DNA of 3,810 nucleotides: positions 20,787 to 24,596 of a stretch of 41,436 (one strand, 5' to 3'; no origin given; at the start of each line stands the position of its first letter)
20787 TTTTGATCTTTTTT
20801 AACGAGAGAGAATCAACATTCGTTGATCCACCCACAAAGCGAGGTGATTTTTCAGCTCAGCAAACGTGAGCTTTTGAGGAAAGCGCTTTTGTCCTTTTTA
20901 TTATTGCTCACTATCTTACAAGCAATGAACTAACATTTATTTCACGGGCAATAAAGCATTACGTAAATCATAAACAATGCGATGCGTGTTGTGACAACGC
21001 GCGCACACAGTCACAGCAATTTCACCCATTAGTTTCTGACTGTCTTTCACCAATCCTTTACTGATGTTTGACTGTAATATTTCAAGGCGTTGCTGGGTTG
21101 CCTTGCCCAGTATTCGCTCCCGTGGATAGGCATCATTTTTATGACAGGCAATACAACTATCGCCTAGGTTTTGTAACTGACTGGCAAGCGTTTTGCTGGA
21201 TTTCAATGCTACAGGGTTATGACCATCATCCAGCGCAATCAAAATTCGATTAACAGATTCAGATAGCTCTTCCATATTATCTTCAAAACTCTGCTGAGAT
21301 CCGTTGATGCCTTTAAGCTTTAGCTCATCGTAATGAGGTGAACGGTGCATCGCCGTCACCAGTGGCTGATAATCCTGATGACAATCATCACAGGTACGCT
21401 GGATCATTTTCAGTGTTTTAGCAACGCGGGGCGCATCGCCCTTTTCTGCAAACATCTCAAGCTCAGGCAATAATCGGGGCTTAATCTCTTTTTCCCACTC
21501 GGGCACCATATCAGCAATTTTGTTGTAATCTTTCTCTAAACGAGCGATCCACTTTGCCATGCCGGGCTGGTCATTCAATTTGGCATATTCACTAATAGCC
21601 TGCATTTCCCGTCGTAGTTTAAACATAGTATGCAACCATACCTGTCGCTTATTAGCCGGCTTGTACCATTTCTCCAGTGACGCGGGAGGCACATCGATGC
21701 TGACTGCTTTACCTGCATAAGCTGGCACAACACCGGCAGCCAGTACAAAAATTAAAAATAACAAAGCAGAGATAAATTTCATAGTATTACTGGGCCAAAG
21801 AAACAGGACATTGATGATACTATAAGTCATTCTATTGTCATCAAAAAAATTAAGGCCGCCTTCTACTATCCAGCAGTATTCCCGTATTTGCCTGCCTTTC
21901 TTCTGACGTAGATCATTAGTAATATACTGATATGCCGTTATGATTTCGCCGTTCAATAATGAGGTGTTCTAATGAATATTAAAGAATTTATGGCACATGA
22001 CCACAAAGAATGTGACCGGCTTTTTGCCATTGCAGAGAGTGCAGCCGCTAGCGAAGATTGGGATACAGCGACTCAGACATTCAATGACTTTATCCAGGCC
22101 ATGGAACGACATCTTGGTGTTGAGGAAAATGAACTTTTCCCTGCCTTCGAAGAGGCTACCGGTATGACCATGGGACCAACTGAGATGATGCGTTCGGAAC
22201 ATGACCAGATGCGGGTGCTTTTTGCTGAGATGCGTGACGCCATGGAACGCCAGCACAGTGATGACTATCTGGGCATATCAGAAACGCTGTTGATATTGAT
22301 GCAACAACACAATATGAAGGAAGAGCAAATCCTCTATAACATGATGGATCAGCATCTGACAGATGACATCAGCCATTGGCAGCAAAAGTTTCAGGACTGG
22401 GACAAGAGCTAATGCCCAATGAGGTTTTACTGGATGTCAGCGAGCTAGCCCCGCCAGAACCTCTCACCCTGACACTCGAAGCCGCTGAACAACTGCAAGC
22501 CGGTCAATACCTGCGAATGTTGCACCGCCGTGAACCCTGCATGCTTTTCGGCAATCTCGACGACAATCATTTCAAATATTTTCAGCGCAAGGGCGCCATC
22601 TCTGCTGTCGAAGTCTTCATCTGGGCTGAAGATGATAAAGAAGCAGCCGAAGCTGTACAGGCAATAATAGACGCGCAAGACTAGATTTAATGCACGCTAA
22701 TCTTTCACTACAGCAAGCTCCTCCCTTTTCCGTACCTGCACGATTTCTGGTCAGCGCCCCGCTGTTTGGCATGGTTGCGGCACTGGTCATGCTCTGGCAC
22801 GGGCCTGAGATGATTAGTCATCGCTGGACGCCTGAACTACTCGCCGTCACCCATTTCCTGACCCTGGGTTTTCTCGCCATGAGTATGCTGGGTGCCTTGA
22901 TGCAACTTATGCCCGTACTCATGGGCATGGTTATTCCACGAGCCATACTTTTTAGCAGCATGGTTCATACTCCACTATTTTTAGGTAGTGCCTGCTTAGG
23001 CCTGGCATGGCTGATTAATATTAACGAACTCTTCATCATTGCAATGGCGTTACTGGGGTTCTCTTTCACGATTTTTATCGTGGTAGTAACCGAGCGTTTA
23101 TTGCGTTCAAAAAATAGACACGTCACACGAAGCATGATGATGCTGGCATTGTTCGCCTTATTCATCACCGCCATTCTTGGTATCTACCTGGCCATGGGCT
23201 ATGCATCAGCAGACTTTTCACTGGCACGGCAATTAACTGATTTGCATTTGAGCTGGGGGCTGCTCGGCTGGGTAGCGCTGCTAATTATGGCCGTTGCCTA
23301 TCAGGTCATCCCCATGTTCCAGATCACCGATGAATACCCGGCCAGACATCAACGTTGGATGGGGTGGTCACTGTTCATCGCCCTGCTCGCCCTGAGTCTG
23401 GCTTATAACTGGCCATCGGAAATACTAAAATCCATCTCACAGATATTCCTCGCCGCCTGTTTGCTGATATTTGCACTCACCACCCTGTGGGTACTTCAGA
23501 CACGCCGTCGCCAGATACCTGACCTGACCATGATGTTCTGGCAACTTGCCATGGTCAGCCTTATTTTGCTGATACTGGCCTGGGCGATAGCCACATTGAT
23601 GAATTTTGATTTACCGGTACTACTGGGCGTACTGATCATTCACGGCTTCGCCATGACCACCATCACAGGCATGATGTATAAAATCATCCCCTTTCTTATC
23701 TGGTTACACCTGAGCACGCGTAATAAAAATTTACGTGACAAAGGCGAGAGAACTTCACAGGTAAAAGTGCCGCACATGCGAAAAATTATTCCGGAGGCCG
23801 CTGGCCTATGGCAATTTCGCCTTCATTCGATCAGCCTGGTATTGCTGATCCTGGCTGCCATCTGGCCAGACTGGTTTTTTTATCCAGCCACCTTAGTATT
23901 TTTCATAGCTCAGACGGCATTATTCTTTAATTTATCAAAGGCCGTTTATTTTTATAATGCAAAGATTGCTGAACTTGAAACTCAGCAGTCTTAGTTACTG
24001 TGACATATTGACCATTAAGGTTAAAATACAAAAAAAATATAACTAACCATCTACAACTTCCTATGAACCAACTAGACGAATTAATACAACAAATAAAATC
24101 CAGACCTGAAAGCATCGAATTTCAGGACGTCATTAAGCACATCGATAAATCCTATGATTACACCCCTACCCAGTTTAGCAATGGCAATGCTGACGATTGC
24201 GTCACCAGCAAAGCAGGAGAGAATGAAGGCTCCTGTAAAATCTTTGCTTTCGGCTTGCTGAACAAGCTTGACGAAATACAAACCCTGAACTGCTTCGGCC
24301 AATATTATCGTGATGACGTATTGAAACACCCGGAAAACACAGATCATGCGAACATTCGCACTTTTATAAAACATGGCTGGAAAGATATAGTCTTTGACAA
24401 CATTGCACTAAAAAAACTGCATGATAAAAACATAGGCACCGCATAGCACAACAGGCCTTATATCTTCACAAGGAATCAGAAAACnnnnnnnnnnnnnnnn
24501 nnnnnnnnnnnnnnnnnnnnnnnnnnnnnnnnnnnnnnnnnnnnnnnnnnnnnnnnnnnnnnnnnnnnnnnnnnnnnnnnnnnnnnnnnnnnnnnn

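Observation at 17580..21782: Sulfide dehydrogenase, porin-cytochrome and triheme cytochrome on one strand: candidate outer-membrane-to-periplasm electron-uptake module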

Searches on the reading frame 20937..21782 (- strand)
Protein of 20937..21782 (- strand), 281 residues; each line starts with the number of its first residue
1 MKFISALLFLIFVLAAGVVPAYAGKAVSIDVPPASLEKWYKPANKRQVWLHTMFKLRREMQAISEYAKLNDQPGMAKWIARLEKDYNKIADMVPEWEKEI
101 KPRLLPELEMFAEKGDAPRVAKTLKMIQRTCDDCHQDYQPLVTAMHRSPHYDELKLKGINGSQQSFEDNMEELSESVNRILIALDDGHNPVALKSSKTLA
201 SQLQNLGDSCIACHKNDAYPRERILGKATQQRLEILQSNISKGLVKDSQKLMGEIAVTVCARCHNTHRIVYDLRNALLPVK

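Call 3: search_protein_families(library=pfam, proteins=[window:20937-21782:-], max_evalue=0.01)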
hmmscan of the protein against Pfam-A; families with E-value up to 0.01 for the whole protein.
window:20937-21782:- (281 aa): 5 families
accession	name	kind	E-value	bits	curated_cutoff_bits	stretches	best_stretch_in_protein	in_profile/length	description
PF01322.25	Cytochrom_C_2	-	2.4e-08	35.4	26.5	0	107-138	89-120/121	Cytochrome C'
PF09699.15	Paired_CXXCH_1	-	0.0001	22.4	20.6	0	208-228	7-26/41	Doubled CXXCH motif (Paired_CXXCH_1)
PF14522.11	Cytochrome_C7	-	0.00026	21.2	24.8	0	202-264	36-66/67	Cytochrome c7 and related cytochrome c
PF22113.1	Mtrc-MtrF_II-IV_dom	-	0.0025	17.8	30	0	129-266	29-129/176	Outer membrane cytochrome MtrC/MtrF-like, domains II/IV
PF14537.11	Cytochrom_c3_2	-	0.0029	18.5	25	0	205-268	24-68/79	Cytochrome c3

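Call 4: search_protein_families(library=ncbifam, proteins=[window:20937-21782:-], max_evalue=0.01)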
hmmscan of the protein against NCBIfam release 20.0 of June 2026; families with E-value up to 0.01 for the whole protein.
window:20937-21782:- (281 aa): 3 families
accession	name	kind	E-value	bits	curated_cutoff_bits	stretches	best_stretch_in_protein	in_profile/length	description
TIGR03508.1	decahem_SO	subfamily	0.00011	21.8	192.2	1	129-268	3-128/258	DmsE family decaheme c-type cytochrome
NF040886.1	cyt_C_like_Sec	equivalog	0.0072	14.9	250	1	193-267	140-215/423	multiheme c-type cytochrome (seleno)protein ExtKL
TIGR01905.1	paired_CXXCH_1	subfamily_domain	0.0089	15.9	25.2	0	251-267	23-39/41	doubled CXXCH domain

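Call 42: find_homologous_proteins(query=window:20937-21782:-, max_evalue=0.001)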
Query window:20937-21782:- (281 aa): 702 proteins with E <= 0.001 among 1353 candidates; the best 120 are listed.
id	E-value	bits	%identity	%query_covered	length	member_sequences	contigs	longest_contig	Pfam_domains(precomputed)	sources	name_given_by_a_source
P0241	6.0e-186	634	100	100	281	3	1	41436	PF01322.26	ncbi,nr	ncbi:MAG: hypothetical protein KAS57_03260 [Gammaproteobacteria bacterium]|nr:hypothetical protein [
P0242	1.3e-165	567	89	99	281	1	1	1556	PF01322.26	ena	-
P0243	9.4e-164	561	87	99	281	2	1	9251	PF01322.26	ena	-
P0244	2.4e-163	560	87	99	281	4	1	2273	PF01322.26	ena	-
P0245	4.3e-159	546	88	94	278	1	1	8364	PF01322.26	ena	-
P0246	1.0e-151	522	81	100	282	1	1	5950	PF01322.26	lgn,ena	-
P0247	1.4e-146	505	78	99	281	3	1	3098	PF01322.26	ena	-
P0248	1.7e-146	505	79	99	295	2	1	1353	PF01322.26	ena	-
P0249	1.8e-146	505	78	100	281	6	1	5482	PF01322.26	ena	-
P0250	1.9e-146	504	78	100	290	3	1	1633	PF01322.26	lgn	-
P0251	2.2e-146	504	79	99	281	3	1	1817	PF01322.26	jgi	-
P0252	1.5e-145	502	78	99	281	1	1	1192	PF01322.26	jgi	-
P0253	1.6e-145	501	78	99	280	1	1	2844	PF01322.26,PF14522.12,PF22113.2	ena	-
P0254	3.5e-145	500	77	100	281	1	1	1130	PF01322.26,PF14522.12,PF22113.2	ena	-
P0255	4.3e-145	500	78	99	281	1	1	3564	PF01322.26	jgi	jgi:cytochrome c553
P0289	1.8e-139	482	75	99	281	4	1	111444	PF01322.26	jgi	-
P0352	5.3e-134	464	74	99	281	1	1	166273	PF01322.26,PF11845.14,PF14522.12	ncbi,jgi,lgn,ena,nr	ncbi:MAG: hypothetical protein OEY66_00405 [Gammaproteobacteria bacterium]|nr:hypothetical protein [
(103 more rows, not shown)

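Call 43: find_encoding_contigs(protein=P0352, flank=6000, max_places=2)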
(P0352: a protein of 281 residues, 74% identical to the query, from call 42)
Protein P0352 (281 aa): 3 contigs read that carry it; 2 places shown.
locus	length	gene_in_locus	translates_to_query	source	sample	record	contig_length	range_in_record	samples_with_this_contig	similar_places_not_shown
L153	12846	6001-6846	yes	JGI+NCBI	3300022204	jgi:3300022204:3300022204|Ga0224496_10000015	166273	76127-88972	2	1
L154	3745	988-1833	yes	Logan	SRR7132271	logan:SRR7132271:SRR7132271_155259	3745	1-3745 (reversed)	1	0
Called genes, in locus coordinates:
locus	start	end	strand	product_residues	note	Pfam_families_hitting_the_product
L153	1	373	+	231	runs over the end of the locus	PF08239:SH3_3, PF25541:TBCA_PH (weak)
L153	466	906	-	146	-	-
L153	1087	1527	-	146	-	-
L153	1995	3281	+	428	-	-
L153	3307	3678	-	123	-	PF08888:HopJ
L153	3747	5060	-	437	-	-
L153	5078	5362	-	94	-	PF10006:DUF2249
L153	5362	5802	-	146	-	PF01814:Hemerythrin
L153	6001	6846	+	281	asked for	PF01322:Cytochrom_C_2 (faint), PF11845:Tll0287-like (faint), PF14522:Cytochrome_C7 (faint)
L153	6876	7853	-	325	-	PF01073:3Beta_HSD, PF01370:Epimerase, PF02719:Polysacc_synt_2, PF04321:RmlD_sub_bind, PF05368:NmrA, PF07993:NAD_binding_4 (faint), PF13460:NAD_binding_10 (weak), PF16363:GDP_Man_Dehyd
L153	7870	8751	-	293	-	PF12706:Lactamase_B_2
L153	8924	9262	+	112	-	-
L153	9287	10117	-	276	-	PF00459:Inositol_P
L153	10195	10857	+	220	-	PF00702:Hydrolase, PF12710:HAD, PF13419:HAD_2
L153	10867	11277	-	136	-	PF03692:CxxCxxCC (weak)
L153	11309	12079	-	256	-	PF01203:T2SSN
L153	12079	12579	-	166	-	PF04612:T2SSM, PF28037:T2SS_GspM_synerg (weak)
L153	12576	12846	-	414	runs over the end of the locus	PF05134:T2SSL, PF12693:GspL_C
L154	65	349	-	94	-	PF10006:DUF2249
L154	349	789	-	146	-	PF01814:Hemerythrin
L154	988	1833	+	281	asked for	PF01322:Cytochrom_C_2 (faint), PF11845:Tll0287-like (faint), PF14522:Cytochrome_C7 (faint)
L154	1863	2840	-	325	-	PF01073:3Beta_HSD, PF01370:Epimerase, PF02719:Polysacc_synt_2, PF04321:RmlD_sub_bind, PF05368:NmrA, PF07993:NAD_binding_4 (faint), PF13460:NAD_binding_10 (weak), PF16363:GDP_Man_Dehyd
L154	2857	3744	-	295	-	?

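Call 44: find_encoding_contigs(protein=P0289, flank=6000, max_places=2)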
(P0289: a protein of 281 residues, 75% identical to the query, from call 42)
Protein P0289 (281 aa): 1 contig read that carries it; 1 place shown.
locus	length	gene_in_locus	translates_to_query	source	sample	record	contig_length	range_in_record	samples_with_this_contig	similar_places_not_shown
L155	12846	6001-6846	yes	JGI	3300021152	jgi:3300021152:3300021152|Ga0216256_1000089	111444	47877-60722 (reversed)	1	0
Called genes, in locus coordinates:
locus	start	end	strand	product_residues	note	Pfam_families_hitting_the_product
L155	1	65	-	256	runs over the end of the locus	PF04445:SAM_MT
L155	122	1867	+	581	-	PF02624:YcaO, PF18381:YcaO_C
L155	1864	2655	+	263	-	PF01026:TatD_DNase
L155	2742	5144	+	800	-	PF00069:Pkinase, PF07714:PK_Tyr_Ser-Thr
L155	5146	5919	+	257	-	PF00481:PP2C, PF13672:PP2C_2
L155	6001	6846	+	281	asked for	PF01322:Cytochrom_C_2 (faint)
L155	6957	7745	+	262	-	PF00027:cNMP_binding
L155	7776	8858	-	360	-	-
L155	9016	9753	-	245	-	PF22624:AASDHPPT_N, PF01648:ACPS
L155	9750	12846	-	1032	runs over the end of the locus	PF00873:ACR_tran, PF02355:SecD_SecF_C (weak), PF03176:MMPL (weak), PF02355:SecD_SecF_C (weak)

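Call 63: search_protein_representatives(protein=window:20937-21782:-)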
Query: 281 residues. Proteins with E-value up to 0.001 (for the whole library): 214; up to 1e-10: 121; up to 1e-30: 52. The best 150 are listed.
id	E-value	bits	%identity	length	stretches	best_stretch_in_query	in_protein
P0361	1.1e-132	457.6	75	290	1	1-279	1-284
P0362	9.6e-105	366.1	61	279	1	7-278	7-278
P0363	2.7e-83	295.7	51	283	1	7-277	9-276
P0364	8.7e-82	290.8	52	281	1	5-277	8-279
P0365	4.1e-76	272.2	63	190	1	53-242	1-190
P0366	2.5e-69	249.9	44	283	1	6-279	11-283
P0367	2.3e-64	233.7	100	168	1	1-110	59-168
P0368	4.9e-63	229.3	41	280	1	3-276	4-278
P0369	2.4e-62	227.1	43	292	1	28-279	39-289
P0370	3.6e-60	219.9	41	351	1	12-279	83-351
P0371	9.5e-60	218.5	43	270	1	8-273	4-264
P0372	3.7e-56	206.8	38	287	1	4-276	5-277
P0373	4.0e-56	206.6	41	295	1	25-278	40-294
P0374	8.6e-55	202.3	41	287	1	17-279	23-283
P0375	1.8e-54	201.2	36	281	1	6-278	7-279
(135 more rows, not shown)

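Call 66: search_protein_families(library=pfam, alignment_id=A4, max_evalue=0.001)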
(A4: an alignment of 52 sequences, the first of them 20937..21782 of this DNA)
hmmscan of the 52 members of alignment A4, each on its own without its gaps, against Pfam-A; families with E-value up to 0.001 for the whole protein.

A. member 1, window:20937-21782:- (281 aa): 3 families
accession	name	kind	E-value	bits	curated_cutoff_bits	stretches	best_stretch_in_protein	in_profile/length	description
PF01322.25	Cytochrom_C_2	-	2.4e-08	35.4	26.5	0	107-138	89-120/121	Cytochrome C'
PF09699.15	Paired_CXXCH_1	-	0.0001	22.4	20.6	0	208-228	7-26/41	Doubled CXXCH motif (Paired_CXXCH_1)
PF14522.11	Cytochrome_C7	-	0.00026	21.2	24.8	0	202-264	36-66/67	Cytochrome c7 and related cytochrome c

B. families by the number of members that match (of 52 scanned): 20 families
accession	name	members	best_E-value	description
PF01322.25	Cytochrom_C_2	49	1.9e-12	Cytochrome C'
PF14522.11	Cytochrome_C7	35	2.2e-06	Cytochrome c7 and related cytochrome c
PF09699.15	Paired_CXXCH_1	30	1.1e-06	Doubled CXXCH motif (Paired_CXXCH_1)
PF22113.1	Mtrc-MtrF_II-IV_dom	25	4.1e-06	Outer membrane cytochrome MtrC/MtrF-like, domains II/IV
PF14537.11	Cytochrom_c3_2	15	9.9e-06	Cytochrome c3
PF13442.11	Cytochrome_CBB3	13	6.4e-06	Cytochrome C oxidase, cbb3-type, subunit III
PF13435.11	Cytochrome_C554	4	0.00024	Cytochrome c554 and c-prime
PF07361.16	Cytochrom_B562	3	4.5e-06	Cytochrome b562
PF14376.11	Haem_bd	3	0.00035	Haem-binding domain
PF02085.21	Cytochrom_CIII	1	3.3e-05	Class III cytochrome C family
PF11845.13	Tll0287-like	1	8e-05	Tll0287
PF14276.11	DUF4363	1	0.00018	Domain of unknown function (DUF4363)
PF20120.5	DUF6510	1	0.00025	Family of unknown function (DUF6510)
PF03264.19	Cytochrom_NNT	1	0.00026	NapC/NirT cytochrome c family, N-terminal region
PF01844.29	HNH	1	0.00051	HNH endonuclease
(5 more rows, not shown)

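Call 77: predict_structure(alignment_id=A4)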
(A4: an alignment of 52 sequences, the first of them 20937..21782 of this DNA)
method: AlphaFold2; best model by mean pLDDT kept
length: 281 residues; sequences in the alignment: 52
mean_pLDDT: 95.0   pTM: 0.79
mean pLDDT of the five models: 95.0, 94.6, 94.0, 93.7, 93.2
residues with pLDDT >= 90: 259; 70-90: 16; 50-70: 6; < 50: 0
segments of 3 or more residues with pLDDT < 50: none
pLDDT, mean of each block of 10 residues (from residue 1): 88 84 79 96 94 98 98 98 98 96 98 98 98 95 93 94 96 98 98 98 97 95 98 99 98 98 95 89 60
secondary structure, 60 per line:
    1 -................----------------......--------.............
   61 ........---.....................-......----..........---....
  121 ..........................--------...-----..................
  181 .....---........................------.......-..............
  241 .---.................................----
elements in order: H2-17 H34-39 H48-68 H72-92 H94-99 H104-113 H117-146 E155-157 E163-165 H166-185 H189-212 H219-225 H227-241 H245-277

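Call 80: fold_search(model_id=the predicted structure, library=pdb)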
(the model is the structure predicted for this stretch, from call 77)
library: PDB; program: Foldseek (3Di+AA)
matches with E <= 10: 527; with E <= 0.001: 0
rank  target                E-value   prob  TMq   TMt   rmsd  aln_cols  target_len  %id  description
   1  1h6g_B                3.8e-02  0.99  0.28  0.31  15.0       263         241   11  alpha-catenin M-domain (released 2001-08-07)
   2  1l7c_B                1.2e-01  0.94  0.26  0.31  16.1       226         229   12  alpha-catenin fragment, residues 385-651 (released 2002-06-19)
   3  1l7c_A                1.5e-01  0.90  0.26  0.29  16.6       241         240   10  alpha-catenin fragment, residues 385-651 (released 2002-06-19)
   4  5h5m_B                1.8e-01  0.60  0.24  0.20  20.1       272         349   14  Crystal structure of HMP-1 M domain (released 2017-03-29)
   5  6o3e_B                2.0e-01  0.84  0.27  0.16  18.1       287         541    9  mouse aE-catenin 82-883 (released 2019-11-13)
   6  5xfl_D                2.8e-01  0.66  0.27  0.22  19.0       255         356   12  Crystal structure of the force-sensing device region of alpha N-catenin (released 2018-03-28)
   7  5xfl_C                3.1e-01  0.44  0.20  0.17  20.8       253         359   12  Crystal structure of the force-sensing device region of alpha N-catenin (released 2018-03-28)
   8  1cpr                  3.4e-01  1.00  0.29  0.58   2.7       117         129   18  ST. LOUIS CYTOCHROME C' FROM THE PURPLE PHOTOTROPIC BACTERIUM, RHODOBACTER CAPSULATUS (released 1997-01-27)
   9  4igg_B                3.5e-01  0.80  0.26  0.11  18.6       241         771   10  Full-length human alpha-catenin crystal structure (released 2012-12-26)
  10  5cwn                  4.0e-01  0.57  0.20  0.26  21.0       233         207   11  Crystal structure of de novo designed helical repeat protein DHR71 (released 2015-12-16)
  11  4k1n_A                4.4e-01  0.66  0.26  0.15  19.5       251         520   12  Crystal structure of full-length mouse alphaE-catenin (released 2013-05-01)
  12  5xfl_B                4.6e-01  0.66  0.25  0.21  20.0       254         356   11  Crystal structure of the force-sensing device region of alpha N-catenin (released 2018-03-28)
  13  6fuy                  4.6e-01  0.54  0.24  0.08  21.9       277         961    8  Crystal structure of human full-length vinculin-T12-A974K (residues 1-1066) (released 2018-03-14)
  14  6xz4_A                5.1e-01  0.72  0.29  0.27  18.8       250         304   10  Crystal structure of TLNRD1 (released 2020-05-27)
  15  1h6g_A                5.1e-01  0.47  0.22  0.24  12.7       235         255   13  alpha-catenin M-domain (released 2001-08-07)
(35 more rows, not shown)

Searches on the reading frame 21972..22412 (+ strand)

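Call 3: search_protein_families(library=pfam, proteins=[window:21972-22412:+], max_evalue=0.01)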
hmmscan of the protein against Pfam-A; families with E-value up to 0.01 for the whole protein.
window:21972-22412:+ (146 aa): 1 family
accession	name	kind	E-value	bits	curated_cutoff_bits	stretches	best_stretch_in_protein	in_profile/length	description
PF01814.28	Hemerythrin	-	3.2e-18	66.9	25.3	1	5-124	4-126/127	Hemerythrin HHE cation binding domain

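Call 4: search_protein_families(library=ncbifam, proteins=[window:21972-22412:+], max_evalue=0.01)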
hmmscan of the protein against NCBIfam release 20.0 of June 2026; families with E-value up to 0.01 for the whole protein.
window:21972-22412:+ (146 aa): 3 families
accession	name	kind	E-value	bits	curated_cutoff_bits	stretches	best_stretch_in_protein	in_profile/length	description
NF008221.0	PRK10992.1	equivalog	3e-07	30.1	254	1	34-86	116-169/220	iron-sulfur cluster repair protein YtfE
TIGR03652.1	FeS_repair_RIC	equivalog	1.6e-06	28.1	204.7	1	33-89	111-172/216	iron-sulfur cluster repair di-iron protein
NF053874.1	persist_PA2171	equivalog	5.9e-06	26.1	190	0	1-64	1-63/157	PA2171 family ribosome-binding persister protein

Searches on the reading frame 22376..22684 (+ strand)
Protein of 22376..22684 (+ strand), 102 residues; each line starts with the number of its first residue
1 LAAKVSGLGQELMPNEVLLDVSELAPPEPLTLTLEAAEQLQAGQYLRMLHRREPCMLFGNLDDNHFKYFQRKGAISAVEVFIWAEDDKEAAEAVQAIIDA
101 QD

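Call 3: search_protein_families(library=pfam, proteins=[window:22376-22684:+], max_evalue=0.01)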
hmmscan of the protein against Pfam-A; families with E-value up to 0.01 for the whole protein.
window:22376-22684:+ (102 aa): 2 families
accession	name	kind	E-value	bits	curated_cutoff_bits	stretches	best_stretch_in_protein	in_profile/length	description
PF10006.14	DUF2249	-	2.5e-11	43.7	29.5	1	19-70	2-53/70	Uncharacterized conserved protein (DUF2249)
PF01206.22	TusA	-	0.0012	19.1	28.6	1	19-55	3-39/70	Sulfurtransferase TusA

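Call 4: search_protein_families(library=ncbifam, proteins=[window:22376-22684:+], max_evalue=0.01)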
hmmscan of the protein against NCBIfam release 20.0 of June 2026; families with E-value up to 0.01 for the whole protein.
window:22376-22684:+ (102 aa): 0 families

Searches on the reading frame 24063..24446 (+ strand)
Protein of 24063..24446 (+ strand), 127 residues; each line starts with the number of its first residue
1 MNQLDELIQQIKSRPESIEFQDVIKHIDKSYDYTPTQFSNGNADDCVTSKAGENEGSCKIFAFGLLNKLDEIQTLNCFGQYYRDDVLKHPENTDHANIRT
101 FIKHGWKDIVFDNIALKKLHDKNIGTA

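Call 3: search_protein_families(library=pfam, proteins=[window:24063-24446:+], max_evalue=0.01)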
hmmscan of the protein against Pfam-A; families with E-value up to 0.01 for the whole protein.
window:24063-24446:+ (127 aa): 1 family
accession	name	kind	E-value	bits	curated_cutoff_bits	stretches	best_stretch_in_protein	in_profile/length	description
PF08888.16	HopJ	-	1.8e-45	154.1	27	1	5-116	2-109/109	HopJ type III effector protein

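Call 4: search_protein_families(library=ncbifam, proteins=[window:24063-24446:+], max_evalue=0.01)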
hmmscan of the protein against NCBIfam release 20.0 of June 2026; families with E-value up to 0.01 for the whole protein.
window:24063-24446:+ (127 aa): 0 families
